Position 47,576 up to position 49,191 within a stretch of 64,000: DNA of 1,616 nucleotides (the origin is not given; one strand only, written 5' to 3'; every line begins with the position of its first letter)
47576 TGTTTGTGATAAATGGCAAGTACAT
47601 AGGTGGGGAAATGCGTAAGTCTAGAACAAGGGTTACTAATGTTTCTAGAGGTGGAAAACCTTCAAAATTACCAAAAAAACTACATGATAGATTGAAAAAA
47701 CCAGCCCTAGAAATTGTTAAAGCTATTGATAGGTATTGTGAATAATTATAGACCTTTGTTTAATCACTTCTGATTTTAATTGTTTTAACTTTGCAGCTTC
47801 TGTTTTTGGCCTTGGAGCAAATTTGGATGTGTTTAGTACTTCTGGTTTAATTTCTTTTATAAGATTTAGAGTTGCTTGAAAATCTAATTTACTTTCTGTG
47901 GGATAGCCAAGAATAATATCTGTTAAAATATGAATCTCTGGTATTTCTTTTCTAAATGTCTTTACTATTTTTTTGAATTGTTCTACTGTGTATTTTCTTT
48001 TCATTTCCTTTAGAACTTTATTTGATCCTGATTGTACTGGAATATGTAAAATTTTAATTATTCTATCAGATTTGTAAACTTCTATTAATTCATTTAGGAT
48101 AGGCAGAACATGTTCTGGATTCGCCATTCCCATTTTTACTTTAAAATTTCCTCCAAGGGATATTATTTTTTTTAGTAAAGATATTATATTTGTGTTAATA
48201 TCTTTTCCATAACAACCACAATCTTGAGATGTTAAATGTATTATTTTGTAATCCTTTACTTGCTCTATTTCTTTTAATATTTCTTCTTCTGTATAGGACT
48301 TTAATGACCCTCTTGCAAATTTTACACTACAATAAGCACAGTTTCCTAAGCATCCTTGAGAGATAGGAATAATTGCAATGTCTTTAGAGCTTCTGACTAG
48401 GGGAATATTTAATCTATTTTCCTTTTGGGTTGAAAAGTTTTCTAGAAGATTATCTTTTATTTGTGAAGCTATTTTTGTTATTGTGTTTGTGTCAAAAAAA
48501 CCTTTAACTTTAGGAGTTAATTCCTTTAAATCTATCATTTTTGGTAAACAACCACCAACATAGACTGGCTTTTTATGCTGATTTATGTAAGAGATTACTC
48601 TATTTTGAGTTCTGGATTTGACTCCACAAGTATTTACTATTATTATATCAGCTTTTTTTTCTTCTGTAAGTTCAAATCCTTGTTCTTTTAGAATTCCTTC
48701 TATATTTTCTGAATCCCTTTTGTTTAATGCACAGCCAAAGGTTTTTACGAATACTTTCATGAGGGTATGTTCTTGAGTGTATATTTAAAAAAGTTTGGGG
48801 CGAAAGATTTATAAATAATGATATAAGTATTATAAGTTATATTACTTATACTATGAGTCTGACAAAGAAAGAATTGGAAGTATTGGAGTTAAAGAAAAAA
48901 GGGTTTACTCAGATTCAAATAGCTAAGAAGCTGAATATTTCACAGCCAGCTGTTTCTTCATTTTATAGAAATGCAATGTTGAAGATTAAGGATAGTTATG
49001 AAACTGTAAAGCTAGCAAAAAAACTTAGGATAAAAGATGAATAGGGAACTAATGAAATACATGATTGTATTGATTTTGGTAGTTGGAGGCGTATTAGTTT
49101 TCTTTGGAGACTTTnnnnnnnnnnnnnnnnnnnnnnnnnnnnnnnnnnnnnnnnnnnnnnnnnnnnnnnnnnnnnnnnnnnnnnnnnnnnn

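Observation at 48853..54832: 1931-aa sequon-saturated LamG-domain surface protein, co-transcribed with a Tfx-like HTH regulator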

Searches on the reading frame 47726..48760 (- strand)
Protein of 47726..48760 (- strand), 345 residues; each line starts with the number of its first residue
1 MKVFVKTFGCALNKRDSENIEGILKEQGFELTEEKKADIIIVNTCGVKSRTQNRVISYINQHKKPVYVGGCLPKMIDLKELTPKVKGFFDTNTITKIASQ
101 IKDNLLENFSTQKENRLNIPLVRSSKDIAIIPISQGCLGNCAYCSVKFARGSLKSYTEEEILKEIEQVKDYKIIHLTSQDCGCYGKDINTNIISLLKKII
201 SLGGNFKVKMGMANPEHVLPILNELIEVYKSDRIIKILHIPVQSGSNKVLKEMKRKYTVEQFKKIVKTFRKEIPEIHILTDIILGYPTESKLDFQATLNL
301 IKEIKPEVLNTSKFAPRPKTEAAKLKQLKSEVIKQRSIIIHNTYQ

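Call 87: search_protein_families(library=pfam, proteins=[window:47726-48760:-], max_evalue=0.0001)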
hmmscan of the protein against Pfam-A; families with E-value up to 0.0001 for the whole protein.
window:47726-48760:- (345 aa): 2 families
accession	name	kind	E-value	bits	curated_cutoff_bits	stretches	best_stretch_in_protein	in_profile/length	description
PF04055.27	Radical_SAM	-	1.6e-21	77.7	29.5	1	131-301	1-166/166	Radical SAM superfamily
PF00919.26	UPF0004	-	1.8e-20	73.2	27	1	2-76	1-82/98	Uncharacterized protein family UPF0004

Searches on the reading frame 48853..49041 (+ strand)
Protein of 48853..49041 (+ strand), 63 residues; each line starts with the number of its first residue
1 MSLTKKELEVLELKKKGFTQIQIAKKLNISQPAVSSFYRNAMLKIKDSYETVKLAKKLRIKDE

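Call 4: search_protein_families(library=pfam, proteins=[window:48853-49041:+], max_evalue=1)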
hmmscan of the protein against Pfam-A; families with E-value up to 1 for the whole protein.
window:48853-49041:+ (63 aa): 22 families
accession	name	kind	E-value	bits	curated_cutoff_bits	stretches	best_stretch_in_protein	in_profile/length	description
PF00196.25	GerE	-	2.1e-11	43.7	23.5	1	1-46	1-46/57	Bacterial regulatory proteins, luxR family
PF04545.22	Sigma70_r4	-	3.7e-06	26.8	24.1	1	2-46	4-49/50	Sigma-70, region 4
PF01381.28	HTH_3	-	8.3e-05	23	23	1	13-36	5-28/55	Helix-turn-helix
PF08281.18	Sigma70_r4_2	-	0.00045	20.3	25.7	1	2-44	10-53/54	Sigma-70, region 4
PF13384.12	HTH_23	-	0.00055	20.1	24.6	1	7-38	7-38/50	Homeodomain-like domain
PF13744.12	HTH_37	-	0.00074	19.7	27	1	13-40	27-54/80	Helix-turn-helix domain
PF13518.12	HTH_28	-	0.00095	19.6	25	1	8-38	3-33/52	Helix-turn-helix domain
PF19610.4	DUF6115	-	0.0024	18.7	27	1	5-32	98-125/134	Family of unknown function (DUF6115)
PF04967.18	HTH_10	-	0.0043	17.3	23.1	1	21-45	27-51/53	HTH DNA binding domain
PF13412.12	HTH_24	-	0.01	15.8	21.9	1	19-36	19-36/48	Winged helix-turn-helix DNA-binding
PF01047.28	MarR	-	0.012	15.9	24.6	1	16-37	16-37/59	MarR family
PF21694.2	DNA_pol3_delta_C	-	0.018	15.5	27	1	8-41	48-81/121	DNA polymerase III delta subunit, C-terminal domain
PF11242.13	DUF2774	-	0.019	15.6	29.2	1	6-42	2-38/63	Protein of unknown function (DUF2774)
PF18488.6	WYL_3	-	0.039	14.8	25.3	0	2-32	2-30/63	WYL domain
PF02796.21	HTH_7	-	0.044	14.4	23.8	1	8-39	12-40/45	Helix-turn-helix domain of resolvase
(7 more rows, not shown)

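Call 16: search_protein_families(library=ncbifam, proteins=[window:48853-49041:+], max_evalue=1)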
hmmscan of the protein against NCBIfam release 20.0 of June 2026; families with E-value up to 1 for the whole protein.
window:48853-49041:+ (63 aa): 45 families (the best 25 are shown)
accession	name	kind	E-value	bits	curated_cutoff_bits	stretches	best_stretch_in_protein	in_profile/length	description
TIGR00721.1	tfx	subfamily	6.6e-11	42.3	60.25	1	3-59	7-63/137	Tfx family DNA-binding protein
NF003055.0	PRK03975.1-2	equivalog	4.8e-08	32.9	122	1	3-57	10-64/140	putative transcriptional regulator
NF003056.0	PRK03975.1-4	equivalog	1.2e-07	31.6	115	1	3-59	7-63/145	putative transcriptional regulator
NF003054.0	PRK03975.1-1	equivalog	4.5e-07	30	239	1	3-59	37-93/171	putative transcriptional regulator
NF003057.0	PRK03975.1-5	subfamily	6.6e-07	29.1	168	1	3-54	6-57/134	putative transcriptional regulator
NF052366.1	photon_PedR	equivalog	2.3e-06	27.7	120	1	2-47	2-47/74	photosynthetic electron transport-dependent transcriptional regulator PedR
TIGR02937.1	sigma70-ECF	superfamily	4.5e-06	26.4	42.9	1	2-47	117-163/165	sigma-70 family RNA polymerase sigma factor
NF008098.0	PRK10840.1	equivalog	7.7e-06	25.5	235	1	2-46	150-194/216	response regulator transcription factor RcsB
NF053597.1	EnfR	exception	1.2e-05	25.4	260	1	3-58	4-59/142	transcriptional factor EnfR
NF047785.1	respo_reg_MadR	equivalog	4.2e-05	23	300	1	2-50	148-198/209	MadR family response regulator transcription factor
NF011896.0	PRK15369.1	equivalog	6e-05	22.7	242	1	3-60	150-209/211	two component system response regulator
TIGR02980.1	SigBFG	subfamily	0.00022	21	234.35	1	3-48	179-225/227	SigB/SigF/SigG family RNA polymerase sigma factor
NF007708.0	PRK10403.1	equivalog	0.00023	20.7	343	1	3-45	154-196/215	nitrate/nitrite response regulator protein NarP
NF003420.0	PRK04841.1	equivalog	0.00028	19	537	1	2-58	838-896/903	HTH-type transcriptional regulator MalT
NF005385.0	PRK06930.1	subfamily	0.00046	19.9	136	1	3-51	115-164/170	positive control sigma-like factor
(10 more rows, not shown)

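Call 20: list_cluster_members(proteins=[P0001, window:48853-49041:+])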
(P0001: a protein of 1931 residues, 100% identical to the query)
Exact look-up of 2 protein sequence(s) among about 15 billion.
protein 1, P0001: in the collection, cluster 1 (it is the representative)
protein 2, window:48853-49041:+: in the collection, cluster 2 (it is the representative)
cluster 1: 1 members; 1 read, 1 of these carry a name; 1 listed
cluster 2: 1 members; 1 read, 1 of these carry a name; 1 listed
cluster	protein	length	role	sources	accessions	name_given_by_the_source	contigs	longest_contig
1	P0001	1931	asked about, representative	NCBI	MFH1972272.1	MAG: LamG-like jellyroll fold domain-containing protein [archaeon]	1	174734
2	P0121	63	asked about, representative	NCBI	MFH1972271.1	MAG: LuxR C-terminal-related transcriptional regulator [archaeon]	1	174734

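Call 41: find_related_loci(query=A3, collection=genome_contigs, flank=10000)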
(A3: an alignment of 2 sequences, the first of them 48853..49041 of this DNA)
Query A3 (63 aa) in genome_contigs; peptide patterns used: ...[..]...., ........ (x = any residue, [..] = any of these).
511 stretches matched a pattern; 8 encode a relative of the query (tblastn E <= 1e-3); 8 distinct loci.
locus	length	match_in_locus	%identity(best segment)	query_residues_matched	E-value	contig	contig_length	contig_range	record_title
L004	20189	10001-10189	81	1-63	2e-24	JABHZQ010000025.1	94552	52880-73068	MAG: archaeon isolate SI047_bin88 k141_1255829, whole genome shotgun sequence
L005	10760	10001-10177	73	3-61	4e-24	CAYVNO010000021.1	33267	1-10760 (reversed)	MAG TPA_asm: uncultured Methanosarcinales archaeon isolate SRP200020_co3_56 genome assembly, contig: NODE_1822_length_33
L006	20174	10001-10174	69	3-60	2e-21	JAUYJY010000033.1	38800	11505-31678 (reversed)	MAG: Candidatus Pacearchaeota archaeon isolate C24_metabat.bin.171 C24_k141_1039880, whole genome shotgun sequence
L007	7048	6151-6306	65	1-52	2e-16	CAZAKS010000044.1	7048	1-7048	MAG TPA_asm: Candidatus Woesearchaeota archaeon isolate SRP077602_co6_375 genome assembly, contig: NODE_15843_length_704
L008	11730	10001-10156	65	1-52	2e-16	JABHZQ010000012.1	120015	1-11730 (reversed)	MAG: archaeon isolate SI047_bin88 k141_607295, whole genome shotgun sequence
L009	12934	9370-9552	62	3-63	2e-15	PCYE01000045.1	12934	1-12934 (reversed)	MAG: Candidatus Woesearchaeota archaeon CG10_big_fil_rev_8_21_14_0_10_33_12 CG10_8_21_14_0.10_scaffold_7637_c, whole gen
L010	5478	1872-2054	57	3-63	2e-14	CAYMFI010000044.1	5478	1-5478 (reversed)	MAG TPA_asm: uncultured Methanosarcinales archaeon isolate binchicken_co387_191 genome assembly, contig: NODE_21633_leng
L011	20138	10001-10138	35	1-46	7e-6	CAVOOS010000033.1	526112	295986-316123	MAG: uncultured Solirubrobacterales bacterium isolate MFD00082.bin.2.88 genome assembly, contig: contig_4178, whole geno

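Call 53: find_related_loci(query=A5, collection=metagenome_contigs, flank=8000)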
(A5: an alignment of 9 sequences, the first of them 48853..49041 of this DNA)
Query A5 (63 aa) in metagenome_contigs; peptide patterns used: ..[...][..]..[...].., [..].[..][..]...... (x = any residue, [..] = any of these).
600 stretches matched a pattern (row limit reached: there are more); 65 encode a relative of the query (tblastn E <= 1e-3); 65 distinct loci.
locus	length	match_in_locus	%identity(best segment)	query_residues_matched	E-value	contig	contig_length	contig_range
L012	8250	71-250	67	1-60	6e-22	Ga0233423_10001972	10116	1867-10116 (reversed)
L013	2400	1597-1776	67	1-60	6e-22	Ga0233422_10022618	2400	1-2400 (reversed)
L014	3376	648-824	68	3-61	1e-21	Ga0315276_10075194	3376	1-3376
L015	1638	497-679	67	3-63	2e-21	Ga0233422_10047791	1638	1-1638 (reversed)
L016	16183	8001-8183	64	3-63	2e-21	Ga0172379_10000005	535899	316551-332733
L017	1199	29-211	66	3-63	2e-21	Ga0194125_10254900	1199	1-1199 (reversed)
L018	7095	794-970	68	3-61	2e-21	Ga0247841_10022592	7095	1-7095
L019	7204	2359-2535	66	3-61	4e-21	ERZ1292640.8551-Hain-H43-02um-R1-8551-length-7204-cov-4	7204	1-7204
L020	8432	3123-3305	66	3-63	7e-21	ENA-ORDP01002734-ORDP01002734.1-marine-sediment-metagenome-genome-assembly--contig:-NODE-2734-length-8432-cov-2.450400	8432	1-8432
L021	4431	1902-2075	69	3-60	1e-20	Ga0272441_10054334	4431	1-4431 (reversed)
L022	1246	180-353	69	3-60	9e-21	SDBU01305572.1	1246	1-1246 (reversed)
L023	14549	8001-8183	62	3-63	2e-20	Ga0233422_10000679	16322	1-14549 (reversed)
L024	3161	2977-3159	62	3-63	1e-20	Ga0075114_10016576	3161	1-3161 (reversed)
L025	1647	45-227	64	3-63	2e-20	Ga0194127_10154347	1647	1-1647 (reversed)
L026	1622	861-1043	64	3-63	1e-20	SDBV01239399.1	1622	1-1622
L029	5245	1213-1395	62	3-63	3e-20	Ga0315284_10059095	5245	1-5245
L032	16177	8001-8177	64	3-61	4e-20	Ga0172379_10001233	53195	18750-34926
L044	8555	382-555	66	3-60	4e-19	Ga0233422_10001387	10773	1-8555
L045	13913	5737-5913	61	4-62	7e-19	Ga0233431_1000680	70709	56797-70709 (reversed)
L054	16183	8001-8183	61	3-63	9e-18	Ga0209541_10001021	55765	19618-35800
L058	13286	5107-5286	58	4-63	2e-17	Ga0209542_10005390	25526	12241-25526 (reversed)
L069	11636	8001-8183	62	3-63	7e-15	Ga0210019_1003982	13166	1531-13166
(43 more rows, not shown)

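Call 65: search_protein_families(library=pfam, proteins=[L012:289-7092:+, L016:8179-15207:+, L032:8177-16141:+, L044:558-7652:+], max_evalue=0.00001)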
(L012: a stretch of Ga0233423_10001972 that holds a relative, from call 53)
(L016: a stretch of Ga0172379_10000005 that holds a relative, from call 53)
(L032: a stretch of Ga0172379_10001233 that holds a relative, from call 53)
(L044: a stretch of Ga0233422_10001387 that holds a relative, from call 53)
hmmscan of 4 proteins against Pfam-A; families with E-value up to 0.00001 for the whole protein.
L012:289-7092:+ (2268 aa): 2 families
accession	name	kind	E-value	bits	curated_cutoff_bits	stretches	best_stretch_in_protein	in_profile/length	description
PF12810.13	ALK_LTK_GRD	-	1.4e-13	51.9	24.5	1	946-1164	6-223/243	ALK/LTK, Glycine-rich domain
PF05239.21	PRC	-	2.5e-06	27.8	21.2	1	2186-2256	5-75/78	PRC-barrel domain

L016:8179-15207:+ (2343 aa): 1 family
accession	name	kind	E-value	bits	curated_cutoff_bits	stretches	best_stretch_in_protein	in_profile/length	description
PF13385.13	Laminin_G_3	-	4.2e-27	95.6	27.6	1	129-275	7-150/151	Concanavalin A-like lectin/glucanases superfamily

L032:8177-16141:+ (2655 aa): 1 family
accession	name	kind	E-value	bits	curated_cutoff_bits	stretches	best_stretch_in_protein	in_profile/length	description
PF05239.21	PRC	-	3.8e-07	30.5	21.2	1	2576-2646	5-73/78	PRC-barrel domain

L044:558-7652:+ (2365 aa): 4 families
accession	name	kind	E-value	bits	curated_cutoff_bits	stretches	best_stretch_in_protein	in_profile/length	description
PF13570.13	Beta-prop_ACSF4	-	3.6e-12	46.8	133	1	218-381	62-221/329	Beta-alanine-activating enzyme, beta-propeller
PF13360.13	PQQ_2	-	3.1e-08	34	27.6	0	253-362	27-137/233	Outer membrane protein assembly factor BamB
PF17957.7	Big_7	-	1.3e-06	29.4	24.1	0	402-476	1-67/70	Bacterial Ig domain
PF05239.21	PRC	-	5.2e-06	26.8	21.2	0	2282-2351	5-72/78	PRC-barrel domain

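Call 66: search_protein_families(library=pfam, proteins=[L045:5909-11836:+, L054:8170-13128:+, L058:5282-10600:+, L069:8202-11525:+, L006:10174-11817:+, L029:1391-5245:+, L014:824-3376:+], max_evalue=0.00001)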
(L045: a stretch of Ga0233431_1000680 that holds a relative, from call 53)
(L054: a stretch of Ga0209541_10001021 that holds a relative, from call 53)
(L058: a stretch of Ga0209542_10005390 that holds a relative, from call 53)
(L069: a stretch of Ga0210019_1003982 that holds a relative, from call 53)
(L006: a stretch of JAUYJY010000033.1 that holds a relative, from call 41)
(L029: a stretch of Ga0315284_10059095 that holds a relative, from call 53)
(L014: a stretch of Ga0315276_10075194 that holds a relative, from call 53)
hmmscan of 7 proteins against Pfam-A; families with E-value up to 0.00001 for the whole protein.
L045:5909-11836:+ (1976 aa): 2 families
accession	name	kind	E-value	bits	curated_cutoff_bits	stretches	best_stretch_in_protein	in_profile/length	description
PF13385.13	Laminin_G_3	-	2.3e-37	128.9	27.6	2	129-278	2-151/151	Concanavalin A-like lectin/glucanases superfamily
PF10633.15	NPCBM_assoc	-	4.5e-10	40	24.4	1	1440-1507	9-73/78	NPCBM-associated, NEW3 domain of alpha-galactosidase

L054:8170-13128:+ (1653 aa): 0 families

L058:5282-10600:+ (1773 aa): 3 families
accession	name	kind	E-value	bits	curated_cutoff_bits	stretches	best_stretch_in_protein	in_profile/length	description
PF13229.12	Beta_helix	-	1e-28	100.4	25.9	4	334-508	1-158/158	Right handed beta helix region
PF05048.19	NosD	-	1.3e-20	74.2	23.6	4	384-535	37-169/212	Periplasmic copper-binding protein (NosD)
PF05239.21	PRC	-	2e-08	34.5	21.2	1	1686-1757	4-73/78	PRC-barrel domain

L069:8202-11525:+ (1108 aa): 0 families

L006:10174-11817:+ (548 aa): 1 family
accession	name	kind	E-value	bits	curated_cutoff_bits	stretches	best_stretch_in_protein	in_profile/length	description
PF13385.13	Laminin_G_3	-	2.2e-19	70.5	27.6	1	160-307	1-151/151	Concanavalin A-like lectin/glucanases superfamily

L029:1391-5245:+ (1285 aa): 2 families
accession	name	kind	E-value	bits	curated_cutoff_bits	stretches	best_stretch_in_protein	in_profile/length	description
PF13229.12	Beta_helix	-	7.7e-21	74.8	25.9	3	61-212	35-158/158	Right handed beta helix region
PF05048.19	NosD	-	1.5e-14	54.4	23.6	3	287-387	82-170/212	Periplasmic copper-binding protein (NosD)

L014:824-3376:+ (851 aa): 2 families
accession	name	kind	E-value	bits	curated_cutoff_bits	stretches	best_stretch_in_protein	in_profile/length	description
PF13229.12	Beta_helix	-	3.5e-14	53.2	25.9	2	202-342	16-157/158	Right handed beta helix region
PF05048.19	NosD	-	4.2e-14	52.9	23.6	2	302-416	39-176/212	Periplasmic copper-binding protein (NosD)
